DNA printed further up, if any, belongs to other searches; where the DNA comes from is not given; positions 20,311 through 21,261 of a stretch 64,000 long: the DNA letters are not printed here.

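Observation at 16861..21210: Five head-to-tail paralogs that form a coiled-coil length ladder (1, 2, 3, 5 and 6 heptads)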

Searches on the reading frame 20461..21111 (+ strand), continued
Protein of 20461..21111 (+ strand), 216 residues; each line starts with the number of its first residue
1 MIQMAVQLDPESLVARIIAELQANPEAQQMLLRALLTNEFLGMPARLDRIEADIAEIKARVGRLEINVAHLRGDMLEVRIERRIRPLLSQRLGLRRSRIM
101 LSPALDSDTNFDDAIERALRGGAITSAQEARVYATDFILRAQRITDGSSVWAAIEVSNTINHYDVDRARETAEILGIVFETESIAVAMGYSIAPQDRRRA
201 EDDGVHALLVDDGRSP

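Call 43: search_protein_families(library=pfam, proteins=[P0143, P0157, P0169, P0191, P0197, P0206, P0220, P0237, P0279, P0282], max_evalue=0.01)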
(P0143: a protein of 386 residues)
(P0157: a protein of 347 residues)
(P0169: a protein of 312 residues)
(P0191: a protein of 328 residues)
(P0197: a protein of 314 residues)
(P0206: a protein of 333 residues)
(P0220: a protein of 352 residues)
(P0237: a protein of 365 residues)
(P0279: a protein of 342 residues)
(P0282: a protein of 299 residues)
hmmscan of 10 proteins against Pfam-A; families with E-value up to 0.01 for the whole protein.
P0143 (386 aa): 0 families

P0157 (347 aa): 27 families (the best 25 are shown)
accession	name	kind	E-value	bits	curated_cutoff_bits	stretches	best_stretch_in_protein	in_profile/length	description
PF17072.10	Spike_torovirin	-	1.6e-15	56.7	35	3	100-182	878-963/1272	Torovirinae spike glycoprotein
PF06825.17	HSBP1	-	2.7e-10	40.4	28.6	0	153-177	2-26/51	Heat shock factor binding protein 1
PF04513.17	Baculo_PEP_C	-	9.1e-10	39.2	38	2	91-157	44-107/140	Baculovirus polyhedron envelope protein, PEP, C terminus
PF03523.18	Macscav_rec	-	3.8e-07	30.3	25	0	43-65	24-46/49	Macrophage scavenger receptor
PF07889.17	DUF1664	-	4.5e-07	30.4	34.6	1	39-130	31-121/124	Protein of unknown function (DUF1664)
PF01519.22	DUF16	-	8.2e-07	29.9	40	0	129-180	28-79/104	Protein of unknown function DUF16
PF10444.14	Nbl1_Borealin_N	-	2e-06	27.8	24.4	0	139-162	12-35/57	Nbl1 / Borealin N terminal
PF05873.17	Mt_ATP-synt_D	-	1.6e-05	25.3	27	0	106-150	79-123/154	ATP synthase D chain, mitochondrial (ATP5H)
PF02646.22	RmuC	-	1.9e-05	24.3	26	0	67-131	222-286/291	RmuC family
PF10498.14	IFT57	-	4.6e-05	23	40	1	73-173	224-327/360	Intra-flagellar transport protein 57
PF24850.1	CC_BshC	-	5.7e-05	23.5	27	0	64-101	39-78/159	Bacillithiol biosynthesis BshC, C-terminal coiled-coil domain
PF10241.14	KxDL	-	6.5e-05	23.6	27.2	0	138-199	19-76/86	Uncharacterized conserved protein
PF24319.2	DUF7491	-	7.4e-05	23.3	30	0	86-127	46-87/90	Coiled-coil region of unknown function (DUF7491)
PF07195.17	FliD_C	-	8.5e-05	22.5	25.4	0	43-128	143-233/236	Flagellar hook-associated protein 2 C-terminus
PF04108.17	ATG17_like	-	9.4e-05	22.5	43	1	46-199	120-293/355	Autophagy protein ATG17-like domain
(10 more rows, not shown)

P0169 (312 aa): 1 family
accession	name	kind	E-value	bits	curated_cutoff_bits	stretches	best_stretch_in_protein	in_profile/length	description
PF13851.11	GAS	-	0.0026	17.6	32.3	1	58-165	23-122/200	Growth-arrest specific micro-tubule binding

P0191 (328 aa): 5 families
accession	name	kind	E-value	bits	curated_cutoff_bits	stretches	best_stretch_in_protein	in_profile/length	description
PF21007.2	FBF1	-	0.00016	20.8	45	1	51-116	316-381/524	Fas-binding factor 1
PF07889.17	DUF1664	-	0.002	18.6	34.6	0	98-173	49-124/124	Protein of unknown function (DUF1664)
PF20492.3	ERM_helical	-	0.0038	17.7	40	0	82-177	8-103/120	Ezrin/radixin/moesin, alpha-helical domain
PF07200.18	Mod_r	-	0.0058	17.1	30.1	0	98-196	10-104/146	Modifier of rudimentary (Mod(r)) protein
PF02609.21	Exonuc_VII_S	-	0.006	17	24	0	132-177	6-51/52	Exonuclease VII small subunit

P0197 (314 aa): 12 families
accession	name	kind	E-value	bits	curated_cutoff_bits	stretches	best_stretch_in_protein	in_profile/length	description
PF08614.16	ATG16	-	0.00034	21.3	33.7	1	41-137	72-168/200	Autophagy protein 16 (ATG16)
PF11559.13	ADIP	-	0.0012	19.4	34.3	1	64-142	59-137/151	Afadin- and alpha -actinin-Binding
PF01519.22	DUF16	-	0.0018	19.1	40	1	78-145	34-101/104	Protein of unknown function DUF16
PF19220.6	Rod_CreS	-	0.0018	17.8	100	1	27-155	46-174/359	Crescentin, rod domain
PF25481.1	Nucleoprot-TPR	-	0.002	18.6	27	0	34-82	31-79/80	Nucleoprotein TPR-like domain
PF06005.17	ZapB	-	0.0023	18.8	31.5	0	92-136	18-62/71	Cell division protein ZapB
PF12329.13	TMF_DNA_bd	-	0.0044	17.4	35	0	41-107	3-69/74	TATA element modulatory factor 1 DNA binding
PF08647.16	BRE1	-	0.0048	17.4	27.9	0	27-96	1-70/95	BRE1 E3 ubiquitin ligase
PF24423.1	OVT1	-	0.0057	17.5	30.9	1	36-123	8-95/100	Major antigen, helical domain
PF10046.14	BLOC1_2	-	0.0064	17.3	33.4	1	46-122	19-95/96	Biogenesis of lysosome-related organelles complex-1 subunit 2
PF04728.18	LPP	-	0.0064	17.2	29.1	0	94-124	2-32/53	Lipoprotein leucine-zipper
PF02403.27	Seryl_tRNA_N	-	0.0077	16.9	28.2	0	14-107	10-103/108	Seryl-tRNA synthetase N-terminal domain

P0206 (333 aa): 0 families

P0220 (352 aa): 4 families
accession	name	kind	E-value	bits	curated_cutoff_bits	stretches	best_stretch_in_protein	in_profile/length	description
PF25014.1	NET2A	-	0.0013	19.1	33.1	1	67-191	95-217/235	NET2A-like domain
PF04977.20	DivIC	-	0.0016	18.6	28.9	0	167-201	22-56/80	Septum formation initiator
PF06005.17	ZapB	-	0.0044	17.9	31.5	0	105-147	17-59/71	Cell division protein ZapB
PF00633.29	HHH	-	0.0081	16.4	24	0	101-113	6-18/30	Helix-hairpin-helix motif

P0237 (365 aa): 7 families
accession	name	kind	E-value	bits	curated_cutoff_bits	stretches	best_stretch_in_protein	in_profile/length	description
PF07889.17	DUF1664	-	8.9e-05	23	34.6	1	140-213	47-120/124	Protein of unknown function (DUF1664)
PF10241.14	KxDL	-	0.00058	20.6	27.2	0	46-89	9-52/86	Uncharacterized conserved protein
PF20904.2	ExsD_M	-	0.0019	18.6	27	1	58-89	33-65/66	Antiactivator protein ExsD helical hairpin domain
PF06785.16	UPF0242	-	0.0027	18.2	33.5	1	26-150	62-183/194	Uncharacterised protein family (UPF0242) N-terminus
PF05911.16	FPP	-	0.003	16.3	40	1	51-184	686-815/871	Filament-like plant protein, long coiled-coil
PF11559.13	ADIP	-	0.0031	18.1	34.3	1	116-194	51-129/151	Afadin- and alpha -actinin-Binding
PF16454.10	PI3K_P85_iSH2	-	0.0031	17.5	31.5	0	95-173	58-137/161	Phosphatidylinositol 3-kinase regulatory subunit P85 inter-SH2 domain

P0279 (342 aa): 24 families
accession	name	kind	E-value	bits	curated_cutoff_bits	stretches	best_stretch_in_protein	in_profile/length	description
PF11559.13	ADIP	-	3.9e-08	34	34.3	1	21-139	4-118/151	Afadin- and alpha -actinin-Binding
PF01519.22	DUF16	-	1.9e-06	28.7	40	0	102-155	49-102/104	Protein of unknown function DUF16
PF10473.14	CENP-F_leu_zip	-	3.8e-06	27.5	34.5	1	61-168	5-112/140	Leucine-rich repeats of kinetochore protein Cenp-F/LEK1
PF06005.17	ZapB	-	8.1e-06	26.7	31.5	1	132-177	7-52/71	Cell division protein ZapB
PF16526.10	CLZ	-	1.5e-05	25.8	26.7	0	66-110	17-61/71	C-terminal leucine zipper domain of cyclic nucleotide-gated channels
PF04899.17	MbeD_MobD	-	0.0001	22.8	21.6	0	144-170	43-69/70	MbeD/MobD like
PF12795.12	MscS_porin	-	0.00013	22.1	34.4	1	45-159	92-207/238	Mechanosensitive ion channel porin domain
PF07889.17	DUF1664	-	0.00014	22.4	34.6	0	105-190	38-120/124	Protein of unknown function (DUF1664)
PF13870.11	CCDC113_CCDC96_CC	-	0.00014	22.1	31.6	1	32-145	64-175/177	CCDC113/CCDC96, coiled-coil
PF00170.26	bZIP_1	-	0.00022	21.7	27.6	0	129-165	26-62/64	bZIP transcription factor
PF17078.10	SHE3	-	0.00023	21.4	30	0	131-178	5-52/228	SWI5-dependent HO expression protein 3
PF14712.11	Snapin_Pallidin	-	0.00026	21.8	29.6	0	38-106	20-85/89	Snapin/Pallidin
PF06419.17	COG6_N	-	0.00048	20.7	27.4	1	97-170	22-95/114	Conserved oligomeric complex COG6, N-terminal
PF24319.2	DUF7491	-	0.00048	20.7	30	0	48-126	10-88/90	Coiled-coil region of unknown function (DUF7491)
PF25450.1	Rab11-FIP3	-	0.00058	20.6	31.9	0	60-131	40-112/125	Rab11-FIP3-like domain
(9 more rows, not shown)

P0282 (299 aa): 1 family
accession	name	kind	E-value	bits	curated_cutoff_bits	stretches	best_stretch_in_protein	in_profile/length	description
PF23587.1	SH3_KALRN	-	0.0095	16.3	29.2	0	82-107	11-40/69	Kalirin, SH3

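Call 45: find_homologous_proteins(query=P0282, max_evalue=0.001)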
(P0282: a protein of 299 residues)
Query P0282 (299 aa): 19 proteins with E <= 0.001 among 8000 candidates.
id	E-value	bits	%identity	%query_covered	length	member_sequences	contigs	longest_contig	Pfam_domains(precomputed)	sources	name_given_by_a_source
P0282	1.2e-180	617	100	100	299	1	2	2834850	-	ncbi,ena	-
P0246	2.4e-74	268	49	98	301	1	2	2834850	-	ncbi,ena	-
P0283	2.6e-41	160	44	61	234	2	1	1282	-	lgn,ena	-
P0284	2.7e-41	160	37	100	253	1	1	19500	-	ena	-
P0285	3.8e-41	160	38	100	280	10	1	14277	-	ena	-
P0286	1.4e-39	155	45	61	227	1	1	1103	-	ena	-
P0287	3.5e-39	153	41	63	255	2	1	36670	-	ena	-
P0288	7.1e-38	149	34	89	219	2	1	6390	-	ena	-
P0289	1.2e-35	142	44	57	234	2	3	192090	-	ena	-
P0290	1.7e-35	141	42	53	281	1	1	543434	-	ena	-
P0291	6.1e-35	139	46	57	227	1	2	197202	-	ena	-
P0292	1.2e-34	138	46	53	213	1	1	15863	-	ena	-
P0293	1.4e-34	138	45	52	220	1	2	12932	-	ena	-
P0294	2.0e-34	138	44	53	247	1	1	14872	-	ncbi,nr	ncbi:MAG: hypothetical protein OXC95_13685 [Dehalococcoidia bacterium]|nr:hypothetical protein [Deha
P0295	6.1e-34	136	41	64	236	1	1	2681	-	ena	-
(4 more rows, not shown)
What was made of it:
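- Tried and rejected: All hits were "hypothetical protein" (call 45).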

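Call 53: search_protein_families(library=pfam, alignment_id=A4, max_evalue=0.00001)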
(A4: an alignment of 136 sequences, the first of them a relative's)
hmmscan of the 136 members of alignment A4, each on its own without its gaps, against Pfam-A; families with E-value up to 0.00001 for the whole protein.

A. member 1, L002:8144-9832:+ (563 aa): 1 family
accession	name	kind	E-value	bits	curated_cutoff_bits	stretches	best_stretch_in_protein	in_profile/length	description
PF20254.3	DMFA2_C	-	4e-82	277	27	1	146-528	2-369/374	N,N-dimethylformamidase beta subunit-like, C-terminal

B. families by the number of members that match (of 136 scanned): 87 families (the first 25 are shown)
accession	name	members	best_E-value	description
PF01408.29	GFO_IDH_MocA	6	5.4e-24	Oxidoreductase family, NAD-binding Rossmann fold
PF22725.1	GFO_IDH_MocA_C3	6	3.4e-16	GFO/IDH/MocA C-terminal domain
PF02894.22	GFO_IDH_MocA_C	6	8.3e-15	Oxidoreductase family, C-terminal alpha/beta domain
PF00326.27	Peptidase_S9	5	1.2e-48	Prolyl oligopeptidase family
PF25137.1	ADH_Fe_C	5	2e-37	Fe-containing alcohol dehydrogenase family, C-terminal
PF00465.25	Fe-ADH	5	3.9e-32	Iron-containing alcohol dehydrogenase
PF13685.12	Fe-ADH_2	5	8.6e-10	Iron-containing alcohol dehydrogenase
PF20434.5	BD-FAE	5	8.4e-09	BD-FAE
PF01738.24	DLH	5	2.3e-07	Dienelactone hydrolase family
PF01207.24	Dus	4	5.1e-87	Dihydrouridine synthase (Dus)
PF01261.30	AP_endonuc_2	3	3.9e-32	Xylose isomerase-like TIM barrel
PF07670.19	Gate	3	1.2e-21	Nucleoside recognition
PF04932.20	Wzy_C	3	2e-13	O-Antigen ligase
PF00676.26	E1_dh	2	9.5e-94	Dehydrogenase E1 component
PF01887.21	SAM_HAT_N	2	2.7e-50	SAM hydroxide adenosyltransferase N-terminal domain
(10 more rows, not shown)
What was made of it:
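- Genomic contexts are housekeeping or metabolic (call 53).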

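Call 54: search_protein_families(library=padloc, alignment_id=A4, max_evalue=0.00001)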
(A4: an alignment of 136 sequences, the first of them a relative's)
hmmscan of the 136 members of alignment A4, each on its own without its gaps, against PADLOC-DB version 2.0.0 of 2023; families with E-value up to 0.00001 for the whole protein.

A. member 1, L002:8144-9832:+ (563 aa): 0 families

B. families by the number of members that match (of 136 scanned): 116 families (the first 25 are shown)
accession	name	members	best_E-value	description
PDLC04134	mad2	2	1.2e-12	mads_2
PDLC03299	MTase_II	2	1.3e-09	Type II methyltransferase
PDLC03224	MTase_II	1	9e-111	Type II methyltransferase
PDLC01995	RtcR_PspF2--CARF_AAA_HTH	1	3.4e-86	-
PDLC01904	CARF5--CARF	1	3.2e-67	-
PDLC01909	CARF5--CARF_TM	1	9.6e-59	-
PDLC01299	Csx1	1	1.1e-50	CAS-III; associated_signaling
PDLC01994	RtcR_PspF1--CARF_AAA_HTH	1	1.9e-48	-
PDLC01354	Csx1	1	1.5e-44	CAS-III; associated_signaling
PDLC01993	RtcR--CARF_AAA_HTH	1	6.9e-44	-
PDLC01036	WYL/Csx1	1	6.2e-42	CARF+WYL C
PDLC01633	Csx1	1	1.3e-36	CAS-III; associated_signaling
PDLC02979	AriA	1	6.3e-22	-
PDLC03306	MTase_II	1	1.2e-20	Type II methyltransferase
PDLC03878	NsnB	1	1.2e-20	-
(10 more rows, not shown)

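Call 64: fold_search(model_id=the predicted structure, library=viral)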
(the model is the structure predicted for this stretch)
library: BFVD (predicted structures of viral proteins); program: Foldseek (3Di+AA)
matches with E <= 10: 434; with E <= 0.001: 0
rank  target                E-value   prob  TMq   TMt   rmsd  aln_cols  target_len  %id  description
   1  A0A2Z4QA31            4.3e-03  0.89  0.27  0.25  21.1       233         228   14  (no name in the UniProt tables at hand)
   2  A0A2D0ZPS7            4.6e-03  0.96  0.25  0.34  14.7       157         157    8  (no name in the UniProt tables at hand)
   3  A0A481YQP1            5.2e-03  0.98  0.25  0.22   5.1        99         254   10  Uncharacterized protein [Marseillevirus LCMAC101]
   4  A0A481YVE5            6.7e-03  1.00  0.28  0.31   4.0        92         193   11  Uncharacterized protein [Marseillevirus LCMAC102]
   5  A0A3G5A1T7            7.1e-03  0.92  0.27  0.32  13.3       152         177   10  Uncharacterized protein [Gaeavirus sp.]
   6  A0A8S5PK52            7.1e-03  0.84  0.26  0.24  22.1       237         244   14  Restriction endonuclease [Siphoviridae sp. ctXBp18]
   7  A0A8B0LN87            8.1e-03  1.00  0.40  0.55   5.7       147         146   12  Uncharacterized protein [uncultured archaeal virus]
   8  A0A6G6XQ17            9.2e-03  0.82  0.30  0.24  21.3       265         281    9  (no name in the UniProt tables at hand)
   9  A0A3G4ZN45            1.4e-02  0.85  0.33  0.41   7.3       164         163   11  Uncharacterized protein [Terrestrivirus sp.]
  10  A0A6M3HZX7            1.6e-02  0.98  0.34  0.55   4.9       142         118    9  (no name in the UniProt tables at hand)
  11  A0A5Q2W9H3            1.6e-02  0.54  0.21  0.22  12.3       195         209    7  (no name in the UniProt tables at hand)
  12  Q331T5                2.0e-02  0.85  0.30  0.31  10.7       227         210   13  (no name in the UniProt tables at hand)
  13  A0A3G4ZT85            2.0e-02  0.77  0.24  0.23   9.8       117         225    8  Uncharacterized protein [Edafosvirus sp.]
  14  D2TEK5                3.7e-02  0.85  0.31  0.10   6.2       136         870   14  (no name in the UniProt tables at hand)
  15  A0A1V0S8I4            4.0e-02  0.84  0.34  0.36   6.5       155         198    8  Putative helicase [Catovirus CTV1]
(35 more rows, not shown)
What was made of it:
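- RPB5-like non-catalytic folds appear among the structural matches (call 64).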

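Call 73: search_dna_similar(query=window:20461-21111:+, collection=phages, mode=protein, max_evalue=0.001, max_rows=10)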
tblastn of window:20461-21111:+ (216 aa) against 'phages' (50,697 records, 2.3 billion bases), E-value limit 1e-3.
No match.

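Call 74: search_dna_similar(query=window:20461-21111:+, collection=plasmids, mode=protein, max_evalue=0.001, max_rows=10)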
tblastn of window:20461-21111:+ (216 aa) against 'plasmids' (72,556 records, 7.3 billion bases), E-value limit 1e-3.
No match.

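Call 75: find_related_loci(query=A2, collection=viral_contigs, flank=5000)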
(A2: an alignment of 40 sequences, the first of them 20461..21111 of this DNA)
Query A2 (216 aa) in viral_contigs; peptide patterns used: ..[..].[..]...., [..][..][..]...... (x = any residue, [..] = any of these).
22 stretches matched a pattern, but none encodes a relative of the query by tblastn (E <= 1e-3).
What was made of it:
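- The family is absent from phage, plasmid and IMG/VR collections (calls 73-75). The family is absent from phage, plasmid and viral collections (calls 73-75).
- Tried and rejected: No match (calls 73-75).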
